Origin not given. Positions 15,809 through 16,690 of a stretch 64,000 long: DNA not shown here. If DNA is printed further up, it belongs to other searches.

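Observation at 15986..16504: Histidine-phosphatase (PGAM/cofactor-dependent mutase-like) domain embedded inside valyl-tRNA synthetase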

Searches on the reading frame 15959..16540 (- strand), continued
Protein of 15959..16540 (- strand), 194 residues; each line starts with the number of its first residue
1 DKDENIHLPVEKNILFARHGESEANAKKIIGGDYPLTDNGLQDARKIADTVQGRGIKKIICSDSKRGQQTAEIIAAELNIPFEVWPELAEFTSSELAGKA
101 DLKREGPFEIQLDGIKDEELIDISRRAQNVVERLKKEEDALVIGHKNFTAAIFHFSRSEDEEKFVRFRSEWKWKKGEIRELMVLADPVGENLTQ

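Call 46: search_protein_families(library=pfam, proteins=[P0197, P0212, P0230, P0147, P0151, P0156, P0167, P0209, P0245, P0143], max_evalue=0.00001)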
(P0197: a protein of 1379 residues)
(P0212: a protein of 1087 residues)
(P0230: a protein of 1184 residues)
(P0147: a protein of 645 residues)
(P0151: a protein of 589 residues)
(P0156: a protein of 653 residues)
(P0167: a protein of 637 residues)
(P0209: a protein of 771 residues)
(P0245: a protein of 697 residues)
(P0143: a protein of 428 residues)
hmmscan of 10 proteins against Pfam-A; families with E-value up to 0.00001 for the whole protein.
P0197 (1379 aa): 5 families
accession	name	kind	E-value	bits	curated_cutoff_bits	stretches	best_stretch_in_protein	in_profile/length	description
PF00133.28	tRNA-synt_1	-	1.9e-123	412.7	22.7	2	22-548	2-319/414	tRNA synthetases class I (I, L, M and V)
PF00300.27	His_Phos_1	-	3.3e-59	200.3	21.7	2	558-724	3-180/194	Histidine phosphatase superfamily (branch 1)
PF08264.19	Anticodon_1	-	3.9e-29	101.9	25.1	1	1034-1181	1-146/148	Anticodon-binding domain of tRNA ligase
PF19302.4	DUF5915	-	5e-27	95.2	27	1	1194-1377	2-194/195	Domain of unknown function (DUF5915)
PF09334.17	tRNA-synt_1g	-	5e-15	55.6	20.1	0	52-191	8-128/391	tRNA synthetases class I (M)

P0212 (1087 aa): 3 families
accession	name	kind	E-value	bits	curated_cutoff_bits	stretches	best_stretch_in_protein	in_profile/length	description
PF00133.28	tRNA-synt_1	-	1.5e-135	452.6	22.7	3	21-528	2-285/414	tRNA synthetases class I (I, L, M and V)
PF00300.27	His_Phos_1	-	6.9e-69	231.8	21.7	2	541-697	1-163/194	Histidine phosphatase superfamily (branch 1)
PF09334.17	tRNA-synt_1g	-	1.1e-16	61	20.1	1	51-190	8-128/391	tRNA synthetases class I (M)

P0230 (1184 aa): 5 families
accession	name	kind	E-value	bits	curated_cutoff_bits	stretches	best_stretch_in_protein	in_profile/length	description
PF00300.27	His_Phos_1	-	9.3e-68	228.2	21.7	2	636-833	1-190/194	Histidine phosphatase superfamily (branch 1)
PF00133.28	tRNA-synt_1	-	1e-57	196.3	22.7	2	452-595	277-412/414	tRNA synthetases class I (I, L, M and V)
PF08264.19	Anticodon_1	-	2.7e-25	89.4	25.1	1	832-976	1-145/148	Anticodon-binding domain of tRNA ligase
PF19302.4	DUF5915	-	3.1e-23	82.8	27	1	991-1183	3-194/195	Domain of unknown function (DUF5915)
PF09334.17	tRNA-synt_1g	-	1.8e-06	27.5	20.1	1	543-606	313-374/391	tRNA synthetases class I (M)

P0147 (645 aa): 4 families
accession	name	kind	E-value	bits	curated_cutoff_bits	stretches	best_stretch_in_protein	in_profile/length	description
PF00133.28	tRNA-synt_1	-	7e-64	216.5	22.7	2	360-497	280-413/414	tRNA synthetases class I (I, L, M and V)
PF00300.27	His_Phos_1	-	1.9e-37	129.3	21.7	1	194-348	2-166/194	Histidine phosphatase superfamily (branch 1)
PF08264.19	Anticodon_1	-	2.1e-20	73.6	25.1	1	541-643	3-105/148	Anticodon-binding domain of tRNA ligase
PF09334.17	tRNA-synt_1g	-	6e-07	29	20.1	0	443-502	313-371/391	tRNA synthetases class I (M)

P0151 (589 aa): 2 families
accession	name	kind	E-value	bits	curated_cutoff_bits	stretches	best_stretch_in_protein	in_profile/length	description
PF00133.28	tRNA-synt_1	-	1.8e-39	136.1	22.7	2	1-376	135-263/414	tRNA synthetases class I (I, L, M and V)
PF00300.27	His_Phos_1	-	4.5e-24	85.6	21.7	1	374-551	1-176/194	Histidine phosphatase superfamily (branch 1)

P0156 (653 aa): 4 families
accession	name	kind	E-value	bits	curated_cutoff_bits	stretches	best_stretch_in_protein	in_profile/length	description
PF00133.28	tRNA-synt_1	-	1.9e-37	129.5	22.7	1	197-340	285-410/414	tRNA synthetases class I (I, L, M and V)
PF08264.19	Anticodon_1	-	1e-32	113.5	25.1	1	395-531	3-147/148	Anticodon-binding domain of tRNA ligase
PF00300.27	His_Phos_1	-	1.4e-28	100.4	21.7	1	25-165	1-152/194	Histidine phosphatase superfamily (branch 1)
PF10458.14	Val_tRNA-synt_C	-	1.3e-11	45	25.9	1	588-652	1-65/66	Valyl tRNA synthetase tRNA binding arm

P0167 (637 aa): 4 families
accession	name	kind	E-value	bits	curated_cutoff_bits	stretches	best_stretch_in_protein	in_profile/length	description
PF00300.27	His_Phos_1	-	2.7e-76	256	21.7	2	194-383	1-188/194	Histidine phosphatase superfamily (branch 1)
PF00133.28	tRNA-synt_1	-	6.3e-38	131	22.7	1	381-498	293-409/414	tRNA synthetases class I (I, L, M and V)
PF08264.19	Anticodon_1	-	9.6e-15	55.2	25.1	1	550-637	1-83/148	Anticodon-binding domain of tRNA ligase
PF09334.17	tRNA-synt_1g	-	6.9e-06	25.5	20.1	0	450-518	313-380/391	tRNA synthetases class I (M)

P0209 (771 aa): 1 family
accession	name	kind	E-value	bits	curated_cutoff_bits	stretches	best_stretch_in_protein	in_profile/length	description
PF00300.27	His_Phos_1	-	7e-83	277.5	21.7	3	25-232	2-176/194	Histidine phosphatase superfamily (branch 1)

P0245 (697 aa): 1 family
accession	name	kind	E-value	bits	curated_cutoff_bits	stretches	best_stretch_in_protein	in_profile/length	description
PF00300.27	His_Phos_1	-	1e-64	218.3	21.7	2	25-205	1-184/194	Histidine phosphatase superfamily (branch 1)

P0143 (428 aa): 1 family
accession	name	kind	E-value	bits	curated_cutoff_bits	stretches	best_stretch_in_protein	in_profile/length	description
PF00300.27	His_Phos_1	-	2.9e-74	249.4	21.7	2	250-403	1-167/194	Histidine phosphatase superfamily (branch 1)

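Call 51: find_encoding_contigs(protein=P0122, flank=5000, max_places=4)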
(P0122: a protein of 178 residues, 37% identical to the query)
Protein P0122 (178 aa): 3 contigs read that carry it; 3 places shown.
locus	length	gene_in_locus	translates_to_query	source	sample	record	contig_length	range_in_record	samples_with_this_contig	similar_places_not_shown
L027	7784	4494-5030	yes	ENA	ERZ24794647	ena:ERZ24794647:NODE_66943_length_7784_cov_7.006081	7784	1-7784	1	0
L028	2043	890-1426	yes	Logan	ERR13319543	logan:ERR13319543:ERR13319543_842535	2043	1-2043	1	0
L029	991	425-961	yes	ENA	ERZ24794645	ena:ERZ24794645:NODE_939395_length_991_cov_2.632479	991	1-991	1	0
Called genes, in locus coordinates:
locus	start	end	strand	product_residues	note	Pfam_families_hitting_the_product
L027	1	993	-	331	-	?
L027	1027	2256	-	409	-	PF02491:SHS2_FTSA, PF11104:PilM_2 (weak), PF06723:MreB_Mbl, PF14450:FtsA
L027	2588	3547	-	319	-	PF02739:5_3_exonuc_N, PF01367:5_3_exonuc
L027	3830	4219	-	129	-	-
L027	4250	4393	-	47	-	-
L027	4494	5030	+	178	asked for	PF00300:His_Phos_1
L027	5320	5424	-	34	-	-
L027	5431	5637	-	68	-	-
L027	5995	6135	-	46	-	-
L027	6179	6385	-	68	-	-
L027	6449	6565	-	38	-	-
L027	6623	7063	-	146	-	-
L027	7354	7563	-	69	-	-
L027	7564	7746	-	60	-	-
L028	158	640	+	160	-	-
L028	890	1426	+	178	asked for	PF00300:His_Phos_1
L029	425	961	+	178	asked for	PF00300:His_Phos_1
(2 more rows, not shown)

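Call 52: find_encoding_contigs(protein=P0124, flank=5000, max_places=3)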
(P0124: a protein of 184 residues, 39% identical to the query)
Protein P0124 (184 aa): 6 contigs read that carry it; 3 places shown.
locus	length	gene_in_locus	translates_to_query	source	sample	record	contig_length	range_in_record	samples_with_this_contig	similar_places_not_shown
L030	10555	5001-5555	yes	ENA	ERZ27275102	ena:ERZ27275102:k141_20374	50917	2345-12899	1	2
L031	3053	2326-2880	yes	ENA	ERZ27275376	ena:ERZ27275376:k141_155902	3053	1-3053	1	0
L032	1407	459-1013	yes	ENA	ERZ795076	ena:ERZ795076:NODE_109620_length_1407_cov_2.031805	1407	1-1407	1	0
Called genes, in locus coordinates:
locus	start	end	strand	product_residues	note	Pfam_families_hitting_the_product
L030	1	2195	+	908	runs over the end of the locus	PF02739:5_3_exonuc_N, PF01367:5_3_exonuc, PF00476:DNA_pol_A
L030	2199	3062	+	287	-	-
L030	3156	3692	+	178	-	-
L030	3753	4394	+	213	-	PF13489:Methyltransf_23 (weak), PF08241:Methyltransf_11, PF08242:Methyltransf_12 (weak), PF13649:Methyltransf_25, PF13847:Methyltransf_31 (weak)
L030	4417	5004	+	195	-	-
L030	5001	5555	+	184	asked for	PF00300:His_Phos_1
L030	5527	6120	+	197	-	PF13419:HAD_2, PF00702:Hydrolase, PF13242:Hydrolase_like (weak)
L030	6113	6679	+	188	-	PF00702:Hydrolase, PF13419:HAD_2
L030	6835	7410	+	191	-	PF00702:Hydrolase, PF13419:HAD_2, PF13242:Hydrolase_like (weak)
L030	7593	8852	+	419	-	PF00764:Arginosuc_synth, PF06508:QueC (weak), PF20979:Arginosuc_syn_C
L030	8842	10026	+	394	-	PF00206:Lyase_1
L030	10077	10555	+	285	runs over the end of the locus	-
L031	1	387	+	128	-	?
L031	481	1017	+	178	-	-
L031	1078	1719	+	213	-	PF13489:Methyltransf_23 (weak), PF08241:Methyltransf_11, PF08242:Methyltransf_12 (weak), PF13649:Methyltransf_25, PF13847:Methyltransf_31 (weak)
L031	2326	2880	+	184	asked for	PF00300:His_Phos_1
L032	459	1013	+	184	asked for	PF00300:His_Phos_1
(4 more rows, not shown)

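Call 57: list_cluster_members(proteins=[P0145, P0146, P0161, P0197, P0230, P0142, P0143, P0144, P0164, P0168])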
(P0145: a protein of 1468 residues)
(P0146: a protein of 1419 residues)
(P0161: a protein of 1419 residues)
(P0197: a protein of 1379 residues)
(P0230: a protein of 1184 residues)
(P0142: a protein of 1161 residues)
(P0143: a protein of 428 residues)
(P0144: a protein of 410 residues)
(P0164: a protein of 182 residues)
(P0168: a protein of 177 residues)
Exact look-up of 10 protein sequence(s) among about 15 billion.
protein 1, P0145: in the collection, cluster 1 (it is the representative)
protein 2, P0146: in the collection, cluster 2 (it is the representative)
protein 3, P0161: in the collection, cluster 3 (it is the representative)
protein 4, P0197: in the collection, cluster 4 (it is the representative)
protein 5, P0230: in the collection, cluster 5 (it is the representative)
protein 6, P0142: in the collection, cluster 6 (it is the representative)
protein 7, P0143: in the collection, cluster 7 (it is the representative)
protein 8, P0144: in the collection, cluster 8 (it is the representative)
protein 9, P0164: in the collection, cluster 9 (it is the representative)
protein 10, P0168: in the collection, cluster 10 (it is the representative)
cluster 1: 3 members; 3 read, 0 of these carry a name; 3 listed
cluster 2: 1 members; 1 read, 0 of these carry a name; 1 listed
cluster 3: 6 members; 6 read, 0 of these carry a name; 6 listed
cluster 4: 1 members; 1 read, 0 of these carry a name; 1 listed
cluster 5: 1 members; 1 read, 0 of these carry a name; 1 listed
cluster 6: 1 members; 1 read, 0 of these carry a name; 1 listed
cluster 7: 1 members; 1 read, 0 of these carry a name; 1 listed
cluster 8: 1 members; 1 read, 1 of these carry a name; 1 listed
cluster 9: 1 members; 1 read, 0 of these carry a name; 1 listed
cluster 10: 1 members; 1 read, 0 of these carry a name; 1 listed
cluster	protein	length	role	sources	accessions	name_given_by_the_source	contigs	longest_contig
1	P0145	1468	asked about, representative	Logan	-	-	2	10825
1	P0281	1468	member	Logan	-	-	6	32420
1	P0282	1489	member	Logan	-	-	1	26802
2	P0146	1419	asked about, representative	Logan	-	-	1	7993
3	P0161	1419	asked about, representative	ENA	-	-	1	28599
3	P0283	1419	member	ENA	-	-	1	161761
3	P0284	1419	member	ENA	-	-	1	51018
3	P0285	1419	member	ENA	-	-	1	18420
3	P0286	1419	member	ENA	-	-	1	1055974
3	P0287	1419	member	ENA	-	-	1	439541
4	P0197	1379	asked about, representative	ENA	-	-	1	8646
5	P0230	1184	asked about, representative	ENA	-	-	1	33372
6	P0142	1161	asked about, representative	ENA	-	-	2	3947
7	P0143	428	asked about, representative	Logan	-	-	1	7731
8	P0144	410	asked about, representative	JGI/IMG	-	broad specificity phosphatase PhoE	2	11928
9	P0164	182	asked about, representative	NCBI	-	-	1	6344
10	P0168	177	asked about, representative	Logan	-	-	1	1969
